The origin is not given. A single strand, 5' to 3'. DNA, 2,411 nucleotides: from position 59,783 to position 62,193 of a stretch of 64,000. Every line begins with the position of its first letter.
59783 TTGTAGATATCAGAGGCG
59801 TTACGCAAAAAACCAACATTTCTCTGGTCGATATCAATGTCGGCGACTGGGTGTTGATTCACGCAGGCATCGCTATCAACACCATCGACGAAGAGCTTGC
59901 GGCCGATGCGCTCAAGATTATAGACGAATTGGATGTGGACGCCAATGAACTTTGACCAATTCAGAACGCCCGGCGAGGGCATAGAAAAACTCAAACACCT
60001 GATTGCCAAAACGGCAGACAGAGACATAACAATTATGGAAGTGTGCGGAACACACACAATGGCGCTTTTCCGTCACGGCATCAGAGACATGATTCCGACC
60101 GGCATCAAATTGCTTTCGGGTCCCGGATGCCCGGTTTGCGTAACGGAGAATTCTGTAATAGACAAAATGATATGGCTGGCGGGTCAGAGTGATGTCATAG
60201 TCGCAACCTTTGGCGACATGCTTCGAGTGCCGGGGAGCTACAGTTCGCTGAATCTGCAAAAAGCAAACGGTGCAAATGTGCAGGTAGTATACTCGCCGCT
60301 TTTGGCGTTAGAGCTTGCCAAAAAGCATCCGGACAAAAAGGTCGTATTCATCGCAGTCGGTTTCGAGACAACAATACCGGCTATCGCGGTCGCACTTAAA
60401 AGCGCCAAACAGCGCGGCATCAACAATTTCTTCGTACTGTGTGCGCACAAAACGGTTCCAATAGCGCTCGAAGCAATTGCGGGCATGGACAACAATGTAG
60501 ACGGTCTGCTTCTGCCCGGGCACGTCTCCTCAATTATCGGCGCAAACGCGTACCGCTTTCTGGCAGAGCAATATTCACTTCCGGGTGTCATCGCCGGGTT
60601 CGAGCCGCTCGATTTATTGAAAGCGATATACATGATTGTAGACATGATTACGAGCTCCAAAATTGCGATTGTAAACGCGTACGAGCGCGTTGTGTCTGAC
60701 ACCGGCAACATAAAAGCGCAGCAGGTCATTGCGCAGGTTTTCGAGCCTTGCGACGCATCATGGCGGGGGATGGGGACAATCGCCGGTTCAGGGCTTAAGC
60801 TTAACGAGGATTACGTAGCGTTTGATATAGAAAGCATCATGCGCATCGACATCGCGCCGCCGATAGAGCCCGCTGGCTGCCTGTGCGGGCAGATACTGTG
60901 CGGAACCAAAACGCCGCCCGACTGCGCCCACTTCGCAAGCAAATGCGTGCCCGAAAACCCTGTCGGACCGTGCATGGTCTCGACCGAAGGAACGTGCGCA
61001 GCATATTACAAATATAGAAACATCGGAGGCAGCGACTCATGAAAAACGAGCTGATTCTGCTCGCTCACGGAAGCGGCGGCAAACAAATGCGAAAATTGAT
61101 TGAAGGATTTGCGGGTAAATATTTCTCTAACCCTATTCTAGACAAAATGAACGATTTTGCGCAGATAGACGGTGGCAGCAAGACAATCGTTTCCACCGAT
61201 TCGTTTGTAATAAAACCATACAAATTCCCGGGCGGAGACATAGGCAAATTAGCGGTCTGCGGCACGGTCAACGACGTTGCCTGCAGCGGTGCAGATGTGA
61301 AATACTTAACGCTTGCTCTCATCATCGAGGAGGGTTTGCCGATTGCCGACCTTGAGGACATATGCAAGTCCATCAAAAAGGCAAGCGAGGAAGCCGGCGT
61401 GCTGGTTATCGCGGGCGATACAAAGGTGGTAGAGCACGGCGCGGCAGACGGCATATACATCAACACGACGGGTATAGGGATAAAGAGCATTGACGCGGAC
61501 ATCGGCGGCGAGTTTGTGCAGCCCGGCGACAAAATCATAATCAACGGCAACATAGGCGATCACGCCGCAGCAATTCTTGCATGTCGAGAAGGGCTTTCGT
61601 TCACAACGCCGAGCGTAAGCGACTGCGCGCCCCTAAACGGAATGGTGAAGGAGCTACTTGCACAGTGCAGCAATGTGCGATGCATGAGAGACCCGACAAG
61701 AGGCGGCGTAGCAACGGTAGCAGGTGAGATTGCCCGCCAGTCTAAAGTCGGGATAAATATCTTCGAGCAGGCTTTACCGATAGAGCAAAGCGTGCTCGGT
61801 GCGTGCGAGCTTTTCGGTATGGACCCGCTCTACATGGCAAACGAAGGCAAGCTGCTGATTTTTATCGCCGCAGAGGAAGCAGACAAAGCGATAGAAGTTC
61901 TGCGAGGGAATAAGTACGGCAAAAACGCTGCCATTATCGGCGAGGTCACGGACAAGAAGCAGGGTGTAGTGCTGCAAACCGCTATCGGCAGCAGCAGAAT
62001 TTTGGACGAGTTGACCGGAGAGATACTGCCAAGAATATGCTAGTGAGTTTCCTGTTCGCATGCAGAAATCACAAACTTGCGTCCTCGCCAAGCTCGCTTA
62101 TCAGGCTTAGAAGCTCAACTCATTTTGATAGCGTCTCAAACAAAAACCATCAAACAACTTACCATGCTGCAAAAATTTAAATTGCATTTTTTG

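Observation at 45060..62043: FdsGBA-ordered formate dehydrogenase next to a group-3b-type [NiFe] hydrogenase with a full maturation set: candidate soluble, pyridine-nucleotide-coupled formate/H2 module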

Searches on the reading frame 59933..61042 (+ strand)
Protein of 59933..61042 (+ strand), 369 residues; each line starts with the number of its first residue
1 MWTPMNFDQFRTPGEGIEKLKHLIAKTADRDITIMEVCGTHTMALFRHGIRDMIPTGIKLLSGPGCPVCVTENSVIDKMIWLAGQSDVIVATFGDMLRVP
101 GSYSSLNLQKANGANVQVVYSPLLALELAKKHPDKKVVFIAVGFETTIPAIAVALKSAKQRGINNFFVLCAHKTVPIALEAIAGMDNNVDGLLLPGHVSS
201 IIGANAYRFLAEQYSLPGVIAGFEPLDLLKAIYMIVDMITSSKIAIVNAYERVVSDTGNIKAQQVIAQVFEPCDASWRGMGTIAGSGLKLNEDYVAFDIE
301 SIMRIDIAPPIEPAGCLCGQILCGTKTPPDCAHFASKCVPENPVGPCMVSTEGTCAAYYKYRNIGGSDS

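Call 5: search_protein_families(library=ncbifam, proteins=[window:59933-61042:+], max_evalue=0.00001)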
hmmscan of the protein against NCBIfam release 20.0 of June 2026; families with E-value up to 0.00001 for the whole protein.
window:59933-61042:+ (369 aa): 1 family
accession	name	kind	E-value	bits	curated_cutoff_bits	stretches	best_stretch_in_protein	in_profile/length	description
TIGR00075.1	hypD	equivalog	3.1e-135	450.8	192.8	1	18-364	21-369/372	hydrogenase formation protein HypD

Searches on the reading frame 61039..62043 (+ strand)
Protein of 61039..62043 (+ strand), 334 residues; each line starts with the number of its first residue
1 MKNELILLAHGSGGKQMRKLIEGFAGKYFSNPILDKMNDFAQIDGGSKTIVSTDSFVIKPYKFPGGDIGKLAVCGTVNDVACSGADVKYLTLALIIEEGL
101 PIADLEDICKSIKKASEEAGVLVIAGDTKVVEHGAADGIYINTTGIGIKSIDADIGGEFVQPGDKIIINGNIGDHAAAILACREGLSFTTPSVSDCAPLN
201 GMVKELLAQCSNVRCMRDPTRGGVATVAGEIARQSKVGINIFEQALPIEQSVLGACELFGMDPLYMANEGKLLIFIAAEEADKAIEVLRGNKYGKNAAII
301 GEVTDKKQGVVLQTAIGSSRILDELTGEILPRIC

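Call 5: search_protein_families(library=ncbifam, proteins=[window:61039-62043:+], max_evalue=0.00001)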
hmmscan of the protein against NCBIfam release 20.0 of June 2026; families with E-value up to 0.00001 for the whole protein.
window:61039-62043:+ (334 aa): 7 families
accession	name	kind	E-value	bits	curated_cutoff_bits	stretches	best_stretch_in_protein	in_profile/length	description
TIGR02124.1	hypE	equivalog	1.2e-129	432.1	251.6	1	6-334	2-332/332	hydrogenase expression/formation protein HypE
TIGR01379.1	thiL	equivalog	1.4e-22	80.1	184.15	1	39-313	26-303/320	thiamine-phosphate kinase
NF004353.0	PRK05731.2-2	equivalog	2.9e-17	62.7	301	1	39-306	21-280/311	thiamine-phosphate kinase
NF004351.0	PRK05731.1-4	equivalog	1.5e-16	60.4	324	1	65-312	71-305/321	thiamine-phosphate kinase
TIGR00476.1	selD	equivalog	2.6e-07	30.2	125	1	39-259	47-264/311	selenide, water dikinase SelD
NF004350.0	PRK05731.1-1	equivalog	1.8e-06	27.1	441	1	50-312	43-305/325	thiamine-phosphate kinase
TIGR01736.1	FGAM_synth_II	equivalog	5e-06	25.1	525.75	0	73-311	94-338/718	phosphoribosylformylglycinamidine synthase subunit PurL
